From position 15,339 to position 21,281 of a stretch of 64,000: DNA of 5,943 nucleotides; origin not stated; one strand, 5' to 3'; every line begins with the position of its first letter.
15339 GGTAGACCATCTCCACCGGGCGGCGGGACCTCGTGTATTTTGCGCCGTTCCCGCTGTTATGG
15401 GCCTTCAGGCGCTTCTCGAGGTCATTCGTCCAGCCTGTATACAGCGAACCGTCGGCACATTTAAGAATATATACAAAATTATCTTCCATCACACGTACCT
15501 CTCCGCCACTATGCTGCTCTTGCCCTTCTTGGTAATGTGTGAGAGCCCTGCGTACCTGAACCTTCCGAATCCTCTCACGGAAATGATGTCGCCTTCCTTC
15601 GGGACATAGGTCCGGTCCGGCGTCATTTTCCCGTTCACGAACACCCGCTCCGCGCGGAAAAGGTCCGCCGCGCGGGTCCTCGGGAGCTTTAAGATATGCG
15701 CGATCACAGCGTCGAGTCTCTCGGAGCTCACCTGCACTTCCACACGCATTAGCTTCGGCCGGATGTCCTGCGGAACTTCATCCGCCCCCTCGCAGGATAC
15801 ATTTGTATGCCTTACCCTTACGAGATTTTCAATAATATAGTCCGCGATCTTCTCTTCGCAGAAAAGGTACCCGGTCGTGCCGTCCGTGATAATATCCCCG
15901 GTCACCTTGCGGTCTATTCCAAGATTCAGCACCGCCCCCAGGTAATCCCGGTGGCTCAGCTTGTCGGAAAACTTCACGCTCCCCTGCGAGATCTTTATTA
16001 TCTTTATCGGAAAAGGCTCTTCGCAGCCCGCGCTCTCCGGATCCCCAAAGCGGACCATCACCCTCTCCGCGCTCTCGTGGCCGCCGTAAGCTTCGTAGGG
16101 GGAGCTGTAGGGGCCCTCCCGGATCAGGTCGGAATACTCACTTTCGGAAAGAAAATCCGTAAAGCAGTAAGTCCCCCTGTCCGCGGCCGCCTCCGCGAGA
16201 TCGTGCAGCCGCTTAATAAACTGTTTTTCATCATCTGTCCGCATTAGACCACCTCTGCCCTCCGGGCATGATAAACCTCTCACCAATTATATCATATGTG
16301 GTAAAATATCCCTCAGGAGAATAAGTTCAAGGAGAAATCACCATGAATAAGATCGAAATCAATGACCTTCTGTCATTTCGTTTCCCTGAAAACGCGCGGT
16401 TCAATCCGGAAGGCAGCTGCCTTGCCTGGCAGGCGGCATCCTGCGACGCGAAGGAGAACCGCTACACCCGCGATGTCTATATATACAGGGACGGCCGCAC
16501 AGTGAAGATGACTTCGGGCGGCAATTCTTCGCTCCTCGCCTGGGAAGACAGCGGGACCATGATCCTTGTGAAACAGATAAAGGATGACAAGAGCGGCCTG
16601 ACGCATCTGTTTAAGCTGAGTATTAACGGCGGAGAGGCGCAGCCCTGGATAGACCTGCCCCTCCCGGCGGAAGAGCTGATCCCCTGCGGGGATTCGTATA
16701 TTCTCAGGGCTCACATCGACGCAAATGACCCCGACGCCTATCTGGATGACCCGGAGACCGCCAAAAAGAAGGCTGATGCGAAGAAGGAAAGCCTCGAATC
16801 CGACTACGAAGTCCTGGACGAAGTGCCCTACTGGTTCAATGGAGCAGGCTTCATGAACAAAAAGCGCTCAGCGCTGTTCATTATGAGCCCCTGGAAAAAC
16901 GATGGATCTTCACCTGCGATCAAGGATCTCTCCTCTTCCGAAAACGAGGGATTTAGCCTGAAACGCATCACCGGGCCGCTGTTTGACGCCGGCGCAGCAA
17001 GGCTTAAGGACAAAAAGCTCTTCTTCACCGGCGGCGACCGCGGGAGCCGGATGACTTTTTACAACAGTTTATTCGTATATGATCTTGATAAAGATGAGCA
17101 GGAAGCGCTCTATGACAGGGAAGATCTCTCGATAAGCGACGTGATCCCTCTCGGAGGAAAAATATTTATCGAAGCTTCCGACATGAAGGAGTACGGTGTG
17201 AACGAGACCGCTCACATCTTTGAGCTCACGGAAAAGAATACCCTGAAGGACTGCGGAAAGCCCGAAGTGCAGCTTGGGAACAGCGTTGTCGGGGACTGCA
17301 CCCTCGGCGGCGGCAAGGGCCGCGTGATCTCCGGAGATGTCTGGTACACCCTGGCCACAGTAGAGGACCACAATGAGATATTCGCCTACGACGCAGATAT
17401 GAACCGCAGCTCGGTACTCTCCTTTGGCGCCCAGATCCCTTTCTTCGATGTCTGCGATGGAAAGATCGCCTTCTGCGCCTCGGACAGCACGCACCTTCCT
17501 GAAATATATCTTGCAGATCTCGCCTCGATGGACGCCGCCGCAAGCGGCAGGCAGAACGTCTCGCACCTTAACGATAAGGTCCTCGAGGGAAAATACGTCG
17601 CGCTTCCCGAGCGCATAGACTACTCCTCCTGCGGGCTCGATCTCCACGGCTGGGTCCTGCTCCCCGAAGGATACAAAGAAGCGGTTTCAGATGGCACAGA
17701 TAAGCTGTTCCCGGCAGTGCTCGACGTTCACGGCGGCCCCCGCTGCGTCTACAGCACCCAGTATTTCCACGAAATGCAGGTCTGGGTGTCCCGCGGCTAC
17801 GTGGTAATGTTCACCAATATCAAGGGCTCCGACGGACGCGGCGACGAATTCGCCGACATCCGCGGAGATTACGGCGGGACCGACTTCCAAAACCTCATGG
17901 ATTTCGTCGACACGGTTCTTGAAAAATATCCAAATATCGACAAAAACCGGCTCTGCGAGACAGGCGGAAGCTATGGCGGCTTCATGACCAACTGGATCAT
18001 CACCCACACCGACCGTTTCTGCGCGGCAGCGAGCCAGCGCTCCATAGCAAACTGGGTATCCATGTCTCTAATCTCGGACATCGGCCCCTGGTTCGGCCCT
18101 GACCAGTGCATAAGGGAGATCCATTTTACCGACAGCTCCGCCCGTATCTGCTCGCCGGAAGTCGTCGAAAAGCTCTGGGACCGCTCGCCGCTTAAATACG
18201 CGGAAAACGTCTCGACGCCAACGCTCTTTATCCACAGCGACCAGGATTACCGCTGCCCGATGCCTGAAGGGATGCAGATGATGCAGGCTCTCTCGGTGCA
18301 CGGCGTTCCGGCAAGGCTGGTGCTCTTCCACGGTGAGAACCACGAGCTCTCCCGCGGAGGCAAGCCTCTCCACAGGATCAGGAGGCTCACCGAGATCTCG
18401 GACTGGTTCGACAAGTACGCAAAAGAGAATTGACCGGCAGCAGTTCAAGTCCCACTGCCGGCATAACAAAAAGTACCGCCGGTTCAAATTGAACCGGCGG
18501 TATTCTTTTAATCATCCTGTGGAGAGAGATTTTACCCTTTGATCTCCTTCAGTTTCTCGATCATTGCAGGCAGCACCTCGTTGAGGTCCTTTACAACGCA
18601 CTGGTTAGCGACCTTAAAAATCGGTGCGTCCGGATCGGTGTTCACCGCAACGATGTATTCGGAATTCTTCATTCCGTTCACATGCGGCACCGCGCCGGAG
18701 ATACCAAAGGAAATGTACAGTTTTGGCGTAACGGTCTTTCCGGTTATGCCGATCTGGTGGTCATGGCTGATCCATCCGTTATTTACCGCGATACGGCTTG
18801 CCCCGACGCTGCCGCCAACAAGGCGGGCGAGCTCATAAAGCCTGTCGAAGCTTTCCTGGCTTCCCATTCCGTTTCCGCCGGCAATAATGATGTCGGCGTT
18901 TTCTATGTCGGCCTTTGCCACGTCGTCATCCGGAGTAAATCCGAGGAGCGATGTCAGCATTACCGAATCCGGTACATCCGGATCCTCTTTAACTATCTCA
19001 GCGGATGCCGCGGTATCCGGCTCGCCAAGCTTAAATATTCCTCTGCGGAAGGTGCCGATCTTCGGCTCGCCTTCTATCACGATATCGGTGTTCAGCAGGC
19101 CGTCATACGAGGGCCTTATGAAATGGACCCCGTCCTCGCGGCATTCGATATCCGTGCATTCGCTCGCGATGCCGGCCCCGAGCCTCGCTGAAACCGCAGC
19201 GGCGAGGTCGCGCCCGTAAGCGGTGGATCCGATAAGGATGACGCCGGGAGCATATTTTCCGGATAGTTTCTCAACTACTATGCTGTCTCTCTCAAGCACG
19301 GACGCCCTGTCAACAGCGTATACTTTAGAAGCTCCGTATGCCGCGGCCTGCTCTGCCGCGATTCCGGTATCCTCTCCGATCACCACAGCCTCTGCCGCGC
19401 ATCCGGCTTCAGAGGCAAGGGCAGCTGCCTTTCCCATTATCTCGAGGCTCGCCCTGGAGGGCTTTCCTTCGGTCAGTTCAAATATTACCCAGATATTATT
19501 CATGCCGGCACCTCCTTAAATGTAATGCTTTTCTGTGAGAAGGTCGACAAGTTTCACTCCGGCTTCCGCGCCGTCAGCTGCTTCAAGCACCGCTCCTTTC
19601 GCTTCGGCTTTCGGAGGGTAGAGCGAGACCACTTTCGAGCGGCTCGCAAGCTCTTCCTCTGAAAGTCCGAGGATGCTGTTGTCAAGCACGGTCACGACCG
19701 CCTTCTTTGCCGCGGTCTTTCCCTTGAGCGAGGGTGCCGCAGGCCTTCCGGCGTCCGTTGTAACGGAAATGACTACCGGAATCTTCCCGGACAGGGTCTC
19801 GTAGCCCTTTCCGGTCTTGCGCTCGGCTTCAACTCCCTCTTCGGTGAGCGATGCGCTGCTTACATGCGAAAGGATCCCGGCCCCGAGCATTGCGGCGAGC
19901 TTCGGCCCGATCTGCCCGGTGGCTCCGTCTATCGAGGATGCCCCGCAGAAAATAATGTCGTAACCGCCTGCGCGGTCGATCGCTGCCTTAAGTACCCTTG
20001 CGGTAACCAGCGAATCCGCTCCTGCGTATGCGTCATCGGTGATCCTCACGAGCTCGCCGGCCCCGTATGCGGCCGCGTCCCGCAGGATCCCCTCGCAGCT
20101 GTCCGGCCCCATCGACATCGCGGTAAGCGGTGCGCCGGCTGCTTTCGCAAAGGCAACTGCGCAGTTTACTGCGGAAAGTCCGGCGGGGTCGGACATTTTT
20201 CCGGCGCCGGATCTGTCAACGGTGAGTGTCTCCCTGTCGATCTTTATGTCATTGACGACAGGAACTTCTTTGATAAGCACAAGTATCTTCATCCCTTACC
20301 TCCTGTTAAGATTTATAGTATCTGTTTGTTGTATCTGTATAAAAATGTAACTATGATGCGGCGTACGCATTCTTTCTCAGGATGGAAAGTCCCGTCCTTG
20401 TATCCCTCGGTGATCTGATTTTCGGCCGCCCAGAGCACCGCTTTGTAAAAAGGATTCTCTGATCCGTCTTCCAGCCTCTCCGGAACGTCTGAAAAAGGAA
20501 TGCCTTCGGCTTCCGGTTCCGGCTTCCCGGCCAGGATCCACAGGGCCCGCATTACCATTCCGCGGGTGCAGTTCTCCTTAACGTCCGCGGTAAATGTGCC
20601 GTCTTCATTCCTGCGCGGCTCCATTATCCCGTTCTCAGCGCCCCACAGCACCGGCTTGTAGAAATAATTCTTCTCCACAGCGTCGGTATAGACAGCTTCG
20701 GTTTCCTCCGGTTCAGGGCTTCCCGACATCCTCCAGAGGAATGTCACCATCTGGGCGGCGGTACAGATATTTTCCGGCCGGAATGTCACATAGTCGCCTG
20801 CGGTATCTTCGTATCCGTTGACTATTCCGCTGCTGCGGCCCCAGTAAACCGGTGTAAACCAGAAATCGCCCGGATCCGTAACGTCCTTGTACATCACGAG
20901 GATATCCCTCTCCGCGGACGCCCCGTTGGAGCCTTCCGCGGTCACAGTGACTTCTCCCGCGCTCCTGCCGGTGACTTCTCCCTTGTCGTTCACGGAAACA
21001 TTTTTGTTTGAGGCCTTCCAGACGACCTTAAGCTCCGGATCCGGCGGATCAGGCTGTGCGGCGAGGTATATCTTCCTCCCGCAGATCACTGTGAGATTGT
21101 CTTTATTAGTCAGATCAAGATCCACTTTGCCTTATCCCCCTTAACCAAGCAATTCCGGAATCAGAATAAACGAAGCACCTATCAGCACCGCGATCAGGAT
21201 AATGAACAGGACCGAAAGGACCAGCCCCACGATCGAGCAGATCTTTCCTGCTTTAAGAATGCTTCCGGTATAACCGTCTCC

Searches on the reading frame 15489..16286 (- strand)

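Call 47: search_protein_families(library=pfam, proteins=[window:15489-16286:-], max_evalue=0.001)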
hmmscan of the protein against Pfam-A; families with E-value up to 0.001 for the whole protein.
window:15489-16286:- (265 aa): 1 family
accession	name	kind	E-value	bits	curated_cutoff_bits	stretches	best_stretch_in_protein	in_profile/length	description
PF17774.7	YlmH_RBD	-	4.3e-16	59.4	23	1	89-167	3-79/84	Putative RNA-binding domain in YlmH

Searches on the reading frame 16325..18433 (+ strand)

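Call 47: search_protein_families(library=pfam, proteins=[window:16325-18433:+], max_evalue=0.001)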
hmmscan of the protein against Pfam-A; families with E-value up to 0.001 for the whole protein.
window:16325-18433:+ (702 aa): 3 families
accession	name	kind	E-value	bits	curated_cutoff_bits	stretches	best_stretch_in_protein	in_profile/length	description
PF00326.27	Peptidase_S9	-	6.6e-47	160.2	22.6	1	480-700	3-211/213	Prolyl oligopeptidase family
PF02129.25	Peptidase_S15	-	0.00013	22.3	23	0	478-579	37-134/262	X-Pro dipeptidyl-peptidase (S15 family)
PF20434.5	BD-FAE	-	0.00035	20.6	26.8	1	459-655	10-214/215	BD-FAE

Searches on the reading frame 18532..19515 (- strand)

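Call 47: search_protein_families(library=pfam, proteins=[window:18532-19515:-], max_evalue=0.001)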
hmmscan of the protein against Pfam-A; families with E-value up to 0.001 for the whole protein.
window:18532-19515:- (327 aa): 2 families
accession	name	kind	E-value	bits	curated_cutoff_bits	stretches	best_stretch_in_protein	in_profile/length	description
PF00766.25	ETF_alpha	-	2.3e-32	111.3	27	1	203-283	1-81/81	Electron transfer flavoprotein FAD-binding domain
PF01012.27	ETF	-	6.1e-30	104.8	26.7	1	8-180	1-179/181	Electron transfer flavoprotein domain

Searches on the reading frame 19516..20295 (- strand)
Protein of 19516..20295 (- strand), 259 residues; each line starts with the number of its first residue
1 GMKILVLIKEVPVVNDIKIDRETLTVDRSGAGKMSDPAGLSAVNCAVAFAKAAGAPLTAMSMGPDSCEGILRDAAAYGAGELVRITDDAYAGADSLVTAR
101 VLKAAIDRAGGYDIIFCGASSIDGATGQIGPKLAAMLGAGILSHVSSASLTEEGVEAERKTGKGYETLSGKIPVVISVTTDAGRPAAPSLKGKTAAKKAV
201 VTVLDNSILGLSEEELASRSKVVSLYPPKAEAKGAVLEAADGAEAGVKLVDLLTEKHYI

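Call 47: search_protein_families(library=pfam, proteins=[window:19516-20295:-], max_evalue=0.001)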
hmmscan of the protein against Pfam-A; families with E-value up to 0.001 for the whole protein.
window:19516-20295:- (259 aa): 1 family
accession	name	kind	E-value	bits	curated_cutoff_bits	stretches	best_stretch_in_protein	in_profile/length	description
PF01012.27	ETF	-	1.5e-34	119.8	26.7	1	23-206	1-178/181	Electron transfer flavoprotein domain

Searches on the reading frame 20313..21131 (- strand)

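Call 47: search_protein_families(library=pfam, proteins=[window:20313-21131:-], max_evalue=0.001)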
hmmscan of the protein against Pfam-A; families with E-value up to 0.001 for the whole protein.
window:20313-21131:- (272 aa): 2 families
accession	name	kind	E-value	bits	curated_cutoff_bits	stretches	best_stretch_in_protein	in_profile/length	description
PF00395.25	SLH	-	5.4e-11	42.7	20.8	1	225-253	7-36/44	S-layer homology domain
PF02368.24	Big_2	-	0.00026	21.3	22.8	1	22-67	21-68/79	Bacterial Ig-like domain (group 2)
